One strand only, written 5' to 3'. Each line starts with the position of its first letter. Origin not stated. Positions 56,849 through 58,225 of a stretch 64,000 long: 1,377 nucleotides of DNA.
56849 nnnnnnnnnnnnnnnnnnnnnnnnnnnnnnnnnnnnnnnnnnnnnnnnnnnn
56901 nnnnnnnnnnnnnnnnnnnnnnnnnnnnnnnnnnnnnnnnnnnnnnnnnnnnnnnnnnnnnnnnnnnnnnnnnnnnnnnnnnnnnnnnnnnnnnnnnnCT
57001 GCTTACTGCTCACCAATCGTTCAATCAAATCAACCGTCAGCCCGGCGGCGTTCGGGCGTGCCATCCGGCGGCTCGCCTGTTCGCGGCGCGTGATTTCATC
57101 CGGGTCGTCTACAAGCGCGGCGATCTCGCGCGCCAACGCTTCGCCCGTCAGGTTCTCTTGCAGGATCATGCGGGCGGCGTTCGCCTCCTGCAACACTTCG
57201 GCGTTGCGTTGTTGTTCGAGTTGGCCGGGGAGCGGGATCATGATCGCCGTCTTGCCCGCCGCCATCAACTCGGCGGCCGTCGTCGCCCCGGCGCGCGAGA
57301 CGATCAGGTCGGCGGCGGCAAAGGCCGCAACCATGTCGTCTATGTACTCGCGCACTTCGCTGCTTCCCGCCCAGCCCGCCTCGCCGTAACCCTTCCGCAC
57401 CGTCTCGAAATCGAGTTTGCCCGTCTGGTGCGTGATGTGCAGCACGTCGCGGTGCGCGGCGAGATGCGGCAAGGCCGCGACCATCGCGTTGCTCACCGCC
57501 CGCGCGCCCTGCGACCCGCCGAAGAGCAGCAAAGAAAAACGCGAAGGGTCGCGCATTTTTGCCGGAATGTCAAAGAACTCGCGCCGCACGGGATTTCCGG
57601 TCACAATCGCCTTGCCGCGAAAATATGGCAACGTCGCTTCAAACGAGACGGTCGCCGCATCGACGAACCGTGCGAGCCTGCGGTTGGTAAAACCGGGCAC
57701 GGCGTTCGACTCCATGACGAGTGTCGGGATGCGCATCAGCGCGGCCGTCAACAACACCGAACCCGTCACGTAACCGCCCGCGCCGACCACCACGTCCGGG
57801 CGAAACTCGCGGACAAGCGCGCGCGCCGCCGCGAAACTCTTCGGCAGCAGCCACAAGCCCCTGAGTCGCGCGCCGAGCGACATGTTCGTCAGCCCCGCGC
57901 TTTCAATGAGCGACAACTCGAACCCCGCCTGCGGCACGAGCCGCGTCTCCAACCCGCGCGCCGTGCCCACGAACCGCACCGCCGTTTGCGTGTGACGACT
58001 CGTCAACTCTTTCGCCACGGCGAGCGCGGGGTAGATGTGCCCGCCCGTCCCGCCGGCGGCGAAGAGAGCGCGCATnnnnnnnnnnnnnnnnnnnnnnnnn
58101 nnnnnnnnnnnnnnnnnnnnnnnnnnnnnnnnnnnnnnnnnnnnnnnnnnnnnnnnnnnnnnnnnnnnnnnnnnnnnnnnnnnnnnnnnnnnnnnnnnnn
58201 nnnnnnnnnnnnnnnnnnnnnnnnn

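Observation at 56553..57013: A complete 23S-rRNA-IVS-protein-family gene sits in the loop of a heptamer hairpin, inserted between murC and murG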

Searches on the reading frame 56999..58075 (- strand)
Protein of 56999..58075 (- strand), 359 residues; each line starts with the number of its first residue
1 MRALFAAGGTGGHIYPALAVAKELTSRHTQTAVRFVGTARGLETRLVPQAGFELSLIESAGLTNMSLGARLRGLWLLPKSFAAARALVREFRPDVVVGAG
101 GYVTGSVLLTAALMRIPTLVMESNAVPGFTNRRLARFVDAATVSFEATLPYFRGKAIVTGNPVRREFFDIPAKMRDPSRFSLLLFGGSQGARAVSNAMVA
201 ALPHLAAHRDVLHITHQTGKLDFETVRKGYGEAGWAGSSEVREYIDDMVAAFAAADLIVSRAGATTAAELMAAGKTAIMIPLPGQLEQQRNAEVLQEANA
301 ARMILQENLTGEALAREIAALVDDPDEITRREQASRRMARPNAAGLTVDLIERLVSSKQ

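Call 31: find_related_loci(query=window:56999-58075:-, collection=metagenome_contigs, flank=2500)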
Query seq(359 aa) (359 aa) in metagenome_contigs; peptide patterns used: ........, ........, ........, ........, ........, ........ (x = any residue, [..] = any of these).
600 stretches matched a pattern (row limit reached: there are more); 556 encode a relative of the query (tblastn E <= 1e-3); the best 80 are kept; 80 distinct loci.
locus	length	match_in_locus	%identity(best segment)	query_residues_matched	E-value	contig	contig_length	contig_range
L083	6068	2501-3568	75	1-356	1e-165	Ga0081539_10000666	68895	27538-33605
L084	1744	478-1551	69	1-359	2e-176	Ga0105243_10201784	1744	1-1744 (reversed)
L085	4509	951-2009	70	1-354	6e-164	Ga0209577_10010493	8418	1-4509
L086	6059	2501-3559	70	1-354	4e-162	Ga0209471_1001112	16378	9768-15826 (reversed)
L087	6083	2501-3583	65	1-359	1e-155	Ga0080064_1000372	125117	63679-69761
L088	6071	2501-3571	65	1-355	2e-152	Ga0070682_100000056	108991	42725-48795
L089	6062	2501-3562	64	1-354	6e-151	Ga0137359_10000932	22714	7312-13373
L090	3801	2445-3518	63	1-356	7e-155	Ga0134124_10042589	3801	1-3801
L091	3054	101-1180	63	1-358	2e-151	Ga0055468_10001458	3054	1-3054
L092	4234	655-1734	63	1-358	2e-144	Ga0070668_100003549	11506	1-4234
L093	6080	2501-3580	64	1-358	2e-143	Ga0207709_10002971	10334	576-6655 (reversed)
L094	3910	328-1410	61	1-359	9e-145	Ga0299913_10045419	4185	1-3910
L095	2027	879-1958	61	1-358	3e-151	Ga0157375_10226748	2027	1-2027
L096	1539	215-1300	62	1-359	7e-152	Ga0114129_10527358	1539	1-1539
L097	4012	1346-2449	60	1-354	2e-141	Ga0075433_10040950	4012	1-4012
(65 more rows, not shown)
